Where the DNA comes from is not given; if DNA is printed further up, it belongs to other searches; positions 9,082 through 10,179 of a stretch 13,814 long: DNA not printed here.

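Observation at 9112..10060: Stand-alone cytoplasmic trypsin-like serine protease inserted as a self-contained unit between Rz1 and terS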

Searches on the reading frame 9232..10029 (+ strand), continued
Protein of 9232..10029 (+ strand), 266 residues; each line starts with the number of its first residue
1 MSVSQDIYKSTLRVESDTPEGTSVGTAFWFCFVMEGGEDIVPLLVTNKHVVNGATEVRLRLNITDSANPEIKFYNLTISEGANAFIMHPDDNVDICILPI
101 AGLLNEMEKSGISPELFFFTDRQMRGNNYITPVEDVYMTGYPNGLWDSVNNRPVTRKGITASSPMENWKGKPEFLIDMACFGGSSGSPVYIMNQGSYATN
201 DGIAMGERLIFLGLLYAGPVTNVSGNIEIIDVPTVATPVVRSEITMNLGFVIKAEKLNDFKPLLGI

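Call 59: find_encoding_contigs(protein=P0116, flank=7000, max_places=3)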
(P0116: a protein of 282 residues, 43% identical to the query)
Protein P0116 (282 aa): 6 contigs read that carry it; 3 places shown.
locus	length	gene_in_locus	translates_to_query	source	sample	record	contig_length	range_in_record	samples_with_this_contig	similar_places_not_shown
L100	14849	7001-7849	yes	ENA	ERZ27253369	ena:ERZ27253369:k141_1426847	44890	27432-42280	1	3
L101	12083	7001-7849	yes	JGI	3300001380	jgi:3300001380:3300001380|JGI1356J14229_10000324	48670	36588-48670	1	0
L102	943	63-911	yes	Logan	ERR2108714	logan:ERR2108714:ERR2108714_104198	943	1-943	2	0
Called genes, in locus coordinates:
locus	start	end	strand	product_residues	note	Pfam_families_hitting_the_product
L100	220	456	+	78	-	-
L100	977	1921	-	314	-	PF13495:Phage_int_SAM_4, PF00589:Phage_integrase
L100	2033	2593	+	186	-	-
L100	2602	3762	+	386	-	PF01582:TIR, PF13676:TIR_2, PF00656:Peptidase_C14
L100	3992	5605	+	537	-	-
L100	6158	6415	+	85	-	-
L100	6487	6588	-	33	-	-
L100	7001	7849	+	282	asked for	PF13365:Trypsin_2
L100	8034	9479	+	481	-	-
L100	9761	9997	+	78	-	-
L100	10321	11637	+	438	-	PF01966:HD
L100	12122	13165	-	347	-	PF00665:rve, PF13683:rve_3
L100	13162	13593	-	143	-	-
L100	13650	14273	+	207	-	-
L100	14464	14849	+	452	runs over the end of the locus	PF00067:p450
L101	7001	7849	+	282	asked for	PF13365:Trypsin_2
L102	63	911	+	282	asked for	PF13365:Trypsin_2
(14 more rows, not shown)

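Call 60: search_dna_similar(query=P0040, collection=phages, mode=protein, max_evalue=0.001, max_rows=20)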
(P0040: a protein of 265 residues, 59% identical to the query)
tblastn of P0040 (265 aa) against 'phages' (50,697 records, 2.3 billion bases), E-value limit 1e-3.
Records with a match: 2; places in all: 2; records where one place covers at least 80% of the query: 0.
Best place of each record, by identity: <60% 2.
By first word of the organism name: Shigella 2.
By host as written in the record: - 2.
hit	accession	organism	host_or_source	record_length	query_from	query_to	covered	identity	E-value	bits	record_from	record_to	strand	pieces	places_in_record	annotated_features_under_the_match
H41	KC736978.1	Shigella phage SfII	Shigella flexneri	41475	84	257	66%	31.5%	1e-7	58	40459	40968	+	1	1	hypothetical protein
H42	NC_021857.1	Shigella phage SfII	Shigella flexneri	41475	84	257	66%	31.5%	1e-7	58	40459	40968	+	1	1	hypothetical protein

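Call 61: search_dna_similar(query=window:9232-10029:+, collection=plasmids, mode=protein, max_evalue=0.001, max_rows=20)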
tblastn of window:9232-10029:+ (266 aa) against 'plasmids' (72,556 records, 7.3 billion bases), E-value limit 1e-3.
Records with a match: 25; places in all: 26; records where one place covers at least 80% of the query: 16.
Best place of each record, by identity: <60% 25.
By first word of the organism name: Bacillus 4; Acinetobacter 4; Arthrobacter 2; Methylocystis 2; Paraburkholderia 2; Cupriavidus 2; Exiguobacterium 1; Moraxella 1; Cytobacillus 1; Legionella 1; and 5 more.
By predicted mobility (MOB-suite, as given by PLSDB): non-mobilizable 16; mobilizable 6; conjugative 3.
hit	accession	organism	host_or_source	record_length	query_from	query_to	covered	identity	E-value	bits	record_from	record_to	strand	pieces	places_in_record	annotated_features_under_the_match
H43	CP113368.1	Bacillus paranthracis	bovine,mixed culture ...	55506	1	264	99%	41.5%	5e-61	214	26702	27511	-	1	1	serine protease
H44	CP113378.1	Bacillus paranthracis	bovine,mixed culture ...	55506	1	264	99%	41.5%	5e-61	214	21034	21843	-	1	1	serine protease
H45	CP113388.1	Bacillus paranthracis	bovine,mixed culture ...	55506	1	264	99%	41.5%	5e-61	214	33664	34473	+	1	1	serine protease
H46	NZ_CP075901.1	Exiguobacterium acetylicum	cell culture,litchi pericarp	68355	2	263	98%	39.9%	3e-51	186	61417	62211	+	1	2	serine protease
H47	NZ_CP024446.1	Moraxella osloensis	Homo sapiens,single cell,skin swab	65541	2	263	98%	36.1%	6e-40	154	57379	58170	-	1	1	serine protease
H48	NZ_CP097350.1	Cytobacillus pseudoceanisediminis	cell culture,hot underground spring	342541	5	260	94%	36.8%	6e-31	159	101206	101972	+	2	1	hypothetical protein (x2)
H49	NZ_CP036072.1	Bacillus wiedmannii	cell culture,soil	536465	1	261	98%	34.4%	8e-37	145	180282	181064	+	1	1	serine protease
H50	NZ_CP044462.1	Acinetobacter indicus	pigeon,stool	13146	1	258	97%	34.8%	1e-40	156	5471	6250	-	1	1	serine protease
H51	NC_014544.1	Legionella longbeachae NSW150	-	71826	2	257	95%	32.5%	4e-26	143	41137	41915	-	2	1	hypothetical protein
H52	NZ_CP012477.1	Arthrobacter sp. ERGS1:01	single,stream water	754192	2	259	97%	31.8%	1e-31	130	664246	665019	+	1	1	trypsin-like peptidase domain-containing protein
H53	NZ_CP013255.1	Kocuria flava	single cell,air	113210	2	259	97%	31.1%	4e-33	134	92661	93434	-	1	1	serine protease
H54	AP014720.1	Arthrobacter sp. Hiyo8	-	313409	2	259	97%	31.1%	2e-32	132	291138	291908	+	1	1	serine-Type endopeptidase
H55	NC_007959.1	Nitrobacter hamburgensis X14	-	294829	2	260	97%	30.5%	3e-24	108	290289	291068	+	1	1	serine protease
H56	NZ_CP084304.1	Acinetobacter pseudolwoffii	a feces sample of chicken origin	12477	2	257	96%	28.6%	1e-23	106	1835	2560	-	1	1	trypsin-like peptidase domain-containing protein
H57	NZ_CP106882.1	Comamonas endophytica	Indosasa shibataeoides,cell culture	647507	1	257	97%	26.5%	5e-18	91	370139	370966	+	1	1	trypsin-like peptidase domain-containing protein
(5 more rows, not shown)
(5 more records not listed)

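Call 62: get_annotated_region(hit=H50, flank=6500)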
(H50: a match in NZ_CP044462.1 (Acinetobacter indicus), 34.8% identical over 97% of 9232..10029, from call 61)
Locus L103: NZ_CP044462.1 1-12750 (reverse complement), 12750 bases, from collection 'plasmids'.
description: Acinetobacter indicus strain B18 plasmid pB18-7, complete sequence
organism: Acinetobacter indicus (NCBI taxid 756892)
taxonomy: Bacteria; Pseudomonadota; Gammaproteobacteria; Moraxellales; Moraxellaceae; Acinetobacter; Acinetobacter indicus
host: -; source: pigeon,stool; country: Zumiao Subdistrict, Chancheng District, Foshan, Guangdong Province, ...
typing (MOB-suite, as given by PLSDB): non-mobilizable; replicon rep_cluster_1364
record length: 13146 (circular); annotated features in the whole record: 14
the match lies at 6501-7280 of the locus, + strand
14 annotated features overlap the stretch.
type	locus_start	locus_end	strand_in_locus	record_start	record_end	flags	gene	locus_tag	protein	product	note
CDS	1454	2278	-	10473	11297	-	-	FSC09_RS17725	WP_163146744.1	ImmA/IrrE family metallo-endopeptidase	-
CDS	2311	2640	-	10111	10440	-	-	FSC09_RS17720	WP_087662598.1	helix-turn-helix transcriptional regulator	-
CDS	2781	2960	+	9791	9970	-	-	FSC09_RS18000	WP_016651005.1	hypothetical protein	-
CDS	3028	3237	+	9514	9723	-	-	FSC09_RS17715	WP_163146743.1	hypothetical protein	-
CDS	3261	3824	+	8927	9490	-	-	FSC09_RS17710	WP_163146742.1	hypothetical protein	-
CDS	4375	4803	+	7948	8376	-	-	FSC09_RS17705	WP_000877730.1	hypothetical protein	-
CDS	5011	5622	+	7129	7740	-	-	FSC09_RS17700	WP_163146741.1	recombinase family protein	GO:0006310 - DNA recombination [Evidence IEA]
CDS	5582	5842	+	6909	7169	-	-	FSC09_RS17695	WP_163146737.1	hypothetical protein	-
CDS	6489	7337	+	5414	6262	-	-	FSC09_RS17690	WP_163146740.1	serine protease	GO:0006508 - proteolysis [Evidence IEA]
CDS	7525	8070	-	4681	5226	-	-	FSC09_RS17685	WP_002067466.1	plasmid replication DNA-binding protein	-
CDS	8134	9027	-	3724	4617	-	repM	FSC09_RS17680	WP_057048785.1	replication initiation protein RepM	GO:0006270 - DNA replication initiation [Evidence IEA]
CDS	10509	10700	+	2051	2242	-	-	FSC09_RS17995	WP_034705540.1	hypothetical protein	-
CDS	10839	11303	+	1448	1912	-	-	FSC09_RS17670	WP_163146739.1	very short patch repair endonuclease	-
CDS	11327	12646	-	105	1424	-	-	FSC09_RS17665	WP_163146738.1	MvaI/BcnI family restriction endonuclease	-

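Call 63: get_annotated_region(hit=H43, flank=7000)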
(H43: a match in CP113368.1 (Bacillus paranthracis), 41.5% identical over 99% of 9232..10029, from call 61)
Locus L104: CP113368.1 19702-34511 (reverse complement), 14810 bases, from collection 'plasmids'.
description: MAG: Bacillus paranthracis isolate 4M plasmid unnamed4, complete sequence
organism: Bacillus paranthracis (NCBI taxid 2026186)
taxonomy: Bacteria; Bacillota; Bacilli; Bacillales; Bacillaceae; Bacillus; Bacillus paranthracis
host: -; source: bovine,mixed culture metagenome,metagenomic assembly,milk; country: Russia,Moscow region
typing (MOB-suite, as given by PLSDB): non-mobilizable; replicon rep_cluster_1520
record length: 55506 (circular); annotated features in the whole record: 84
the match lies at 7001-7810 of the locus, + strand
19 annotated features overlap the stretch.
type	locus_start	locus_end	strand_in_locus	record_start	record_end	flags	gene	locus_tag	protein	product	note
CDS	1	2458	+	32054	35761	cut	-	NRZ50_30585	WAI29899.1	tail length tape measure protein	-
CDS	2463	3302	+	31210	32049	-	-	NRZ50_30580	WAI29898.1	phage tail family protein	-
CDS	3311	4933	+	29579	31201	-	-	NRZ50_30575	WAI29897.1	phage tail protein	-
CDS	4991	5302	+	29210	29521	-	-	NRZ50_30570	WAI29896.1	hypothetical protein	-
CDS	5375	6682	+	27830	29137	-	-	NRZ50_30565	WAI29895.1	hypothetical protein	-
CDS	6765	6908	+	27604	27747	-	-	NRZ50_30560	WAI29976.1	hypothetical protein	-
CDS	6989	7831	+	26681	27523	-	-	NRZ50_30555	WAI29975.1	serine protease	-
CDS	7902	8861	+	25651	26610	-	-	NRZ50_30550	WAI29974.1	tyrosine-type recombinase/integrase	-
CDS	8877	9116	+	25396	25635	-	-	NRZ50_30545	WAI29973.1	hemolysin XhlA family protein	-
CDS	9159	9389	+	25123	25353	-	-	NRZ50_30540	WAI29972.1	phage holin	-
CDS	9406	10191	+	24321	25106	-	-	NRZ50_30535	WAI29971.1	N-acetylmuramoyl-L-alanine amidase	-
CDS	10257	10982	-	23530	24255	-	-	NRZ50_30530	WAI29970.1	nucleotide excision repair endonuclease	-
CDS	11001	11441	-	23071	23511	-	-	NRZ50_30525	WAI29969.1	helix-turn-helix domain-containing protein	-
CDS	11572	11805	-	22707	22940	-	-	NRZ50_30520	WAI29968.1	helix-turn-helix transcriptional regulator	-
CDS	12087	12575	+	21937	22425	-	-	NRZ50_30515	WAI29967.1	hypothetical protein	-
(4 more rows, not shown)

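Call 64: get_annotated_region(hit=H41, flank=4000)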
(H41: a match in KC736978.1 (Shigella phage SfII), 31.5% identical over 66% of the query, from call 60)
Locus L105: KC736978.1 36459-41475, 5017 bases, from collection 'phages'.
description: Shigella phage SfII, complete genome.
organism: Shigella phage SfII (NCBI taxid 66284)
taxonomy: Viruses; Duplodnaviria; Heunggongvirae; Uroviricota; Caudoviricetes
host: -; source: Shigella flexneri; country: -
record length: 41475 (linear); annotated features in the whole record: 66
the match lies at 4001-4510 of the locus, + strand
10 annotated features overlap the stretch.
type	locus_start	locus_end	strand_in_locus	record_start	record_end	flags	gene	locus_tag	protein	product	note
CDS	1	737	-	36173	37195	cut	-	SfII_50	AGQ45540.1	hypothetical protein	-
CDS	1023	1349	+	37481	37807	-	S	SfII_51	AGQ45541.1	class I holin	-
CDS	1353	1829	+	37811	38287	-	R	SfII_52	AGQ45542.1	lysin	-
CDS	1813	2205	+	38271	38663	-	RZ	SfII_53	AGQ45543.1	i-spanin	RZ protein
CDS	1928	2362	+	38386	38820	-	RZ1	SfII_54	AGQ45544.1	o-spanin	RZ1 protein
regulatory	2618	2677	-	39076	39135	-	-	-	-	terminator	putative rho-independent terminator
CDS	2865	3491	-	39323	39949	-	-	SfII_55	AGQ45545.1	hypothetical protein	IS911 ORF B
CDS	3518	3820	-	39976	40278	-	-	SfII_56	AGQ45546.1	hypothetical protein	IS911 ORF A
CDS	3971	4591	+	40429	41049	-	-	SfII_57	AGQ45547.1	hypothetical protein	-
CDS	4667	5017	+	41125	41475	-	-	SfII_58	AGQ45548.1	HNH endonuclease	-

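Call 73: search_protein_families(library=pfam, alignment_id=A4, max_evalue=0.00001)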
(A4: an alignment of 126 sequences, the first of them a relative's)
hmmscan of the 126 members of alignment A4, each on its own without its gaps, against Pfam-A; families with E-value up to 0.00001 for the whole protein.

A. member 1, L011:7363-7596:+ (78 aa): 0 families

B. families by the number of members that match (of 126 scanned): 153 families (the first 25 are shown)
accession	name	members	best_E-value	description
PF00589.27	Phage_integrase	3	2.3e-19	Phage integrase family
PF00535.33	Glycos_transf_2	2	7.1e-43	Glycosyl transferase family 2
PF13641.12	Glyco_tranf_2_3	2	4e-36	Glycosyltransferase like family 2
PF00072.30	Response_reg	2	5.4e-23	Response regulator receiver domain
PF04851.21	ResIII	2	2.8e-19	Type III restriction enzyme, res subunit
PF01381.28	HTH_3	2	5e-14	Helix-turn-helix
PF10111.15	Glyco_tranf_2_2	2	1e-12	Glycosyltransferase like family 2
PF13632.12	Glyco_trans_2_3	2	2.5e-12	Glycosyl transferase family group 2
PF13506.12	Glyco_transf_21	2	1.7e-07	Glycosyl transferase family 21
PF06965.17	Na_H_antiport_1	1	1.9e-139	Na+/H+ antiporter 1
PF25174.1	Beta-prop_THOC3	1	6.1e-93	THOC3 beta-propeller domain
PF05343.19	Peptidase_M42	1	3.3e-84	M42 glutamyl aminopeptidase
PF00400.38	WD40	1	1.2e-83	WD domain, G-beta repeat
PF18766.7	SWI2_SNF2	1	6.1e-76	SWI2/SNF2 ATPase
PF01032.23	FecCD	1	1.5e-72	FecCD transport family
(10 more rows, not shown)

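Call 75: search_protein_representatives(alignment_id=A2)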
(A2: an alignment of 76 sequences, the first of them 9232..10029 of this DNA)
Query: 76 sequences, 272 profile positions. Proteins with E-value up to 0.001 (for the whole library): 9034; up to 1e-10: 4189; up to 1e-30: 1954. The best 150 are listed.
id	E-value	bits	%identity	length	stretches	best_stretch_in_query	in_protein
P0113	1.0e-105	369.0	-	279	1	3-270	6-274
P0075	3.1e-104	364.2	-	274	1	2-270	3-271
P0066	1.1e-102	359.1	-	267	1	1-269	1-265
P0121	4.5e-100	350.5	-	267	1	8-271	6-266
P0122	3.3e-99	347.7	-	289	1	3-270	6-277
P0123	3.4e-96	337.8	-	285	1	4-269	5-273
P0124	4.5e-96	337.4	-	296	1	3-269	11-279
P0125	1.6e-95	335.6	-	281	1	2-270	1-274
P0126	6.3e-95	333.6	-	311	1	3-270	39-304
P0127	9.0e-95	333.1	-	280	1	3-270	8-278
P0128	1.2e-94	332.7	-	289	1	3-270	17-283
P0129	2.6e-94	331.6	-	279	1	2-269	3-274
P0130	3.7e-94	331.1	-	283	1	3-269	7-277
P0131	5.7e-94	330.5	-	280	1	3-270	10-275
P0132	8.8e-94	329.9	-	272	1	3-267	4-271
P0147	1.1e-88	313.1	-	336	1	6-270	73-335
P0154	1.5e-87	309.4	-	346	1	3-270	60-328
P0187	6.6e-85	300.8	-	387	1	3-269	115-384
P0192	1.0e-84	300.2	-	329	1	3-268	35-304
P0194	2.0e-84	299.2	-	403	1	3-270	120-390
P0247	3.0e-81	288.8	-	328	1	4-270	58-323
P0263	3.5e-80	285.2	-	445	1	3-269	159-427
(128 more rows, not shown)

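Call 76: search_protein_families(library=pfam, proteins=[P0187, P0194, P0263, P0154, P0147, P0192, P0247], max_evalue=0.01)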
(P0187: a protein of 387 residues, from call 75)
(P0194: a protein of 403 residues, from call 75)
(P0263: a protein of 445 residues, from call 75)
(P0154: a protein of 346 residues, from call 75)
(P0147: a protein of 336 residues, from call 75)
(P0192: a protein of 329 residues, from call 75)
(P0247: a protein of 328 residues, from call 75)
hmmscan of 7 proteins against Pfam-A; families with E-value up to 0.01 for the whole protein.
P0187 (387 aa): 1 family
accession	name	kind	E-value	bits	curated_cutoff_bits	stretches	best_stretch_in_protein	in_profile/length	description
PF13365.12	Trypsin_2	-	3.4e-10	41.3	27.6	1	139-309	1-135/144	Trypsin-like peptidase domain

P0194 (403 aa): 1 family
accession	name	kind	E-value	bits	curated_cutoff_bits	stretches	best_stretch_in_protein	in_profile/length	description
PF13365.12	Trypsin_2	-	4.4e-09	37.7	27.6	1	144-316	1-137/144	Trypsin-like peptidase domain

P0263 (445 aa): 1 family
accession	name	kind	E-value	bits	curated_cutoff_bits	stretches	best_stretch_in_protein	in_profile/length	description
PF13365.12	Trypsin_2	-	4.5e-09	37.6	27.6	1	196-351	10-135/144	Trypsin-like peptidase domain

P0154 (346 aa): 1 family
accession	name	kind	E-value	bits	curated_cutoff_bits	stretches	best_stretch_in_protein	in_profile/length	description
PF13365.12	Trypsin_2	-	2.8e-11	44.8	27.6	1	83-257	1-139/144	Trypsin-like peptidase domain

P0147 (336 aa): 1 family
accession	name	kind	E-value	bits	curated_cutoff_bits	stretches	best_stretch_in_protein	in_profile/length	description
PF13365.12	Trypsin_2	-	2.3e-08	35.3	27.6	1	90-259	1-135/144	Trypsin-like peptidase domain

P0192 (329 aa): 1 family
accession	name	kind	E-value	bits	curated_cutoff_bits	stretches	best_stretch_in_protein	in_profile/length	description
PF13365.12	Trypsin_2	-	3.5e-10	41.2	27.6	1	60-233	1-139/144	Trypsin-like peptidase domain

P0247 (328 aa): 1 family
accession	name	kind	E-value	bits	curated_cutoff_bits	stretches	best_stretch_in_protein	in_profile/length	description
PF13365.12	Trypsin_2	-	7.6e-06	27.2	27.6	1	81-249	1-135/144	Trypsin-like peptidase domain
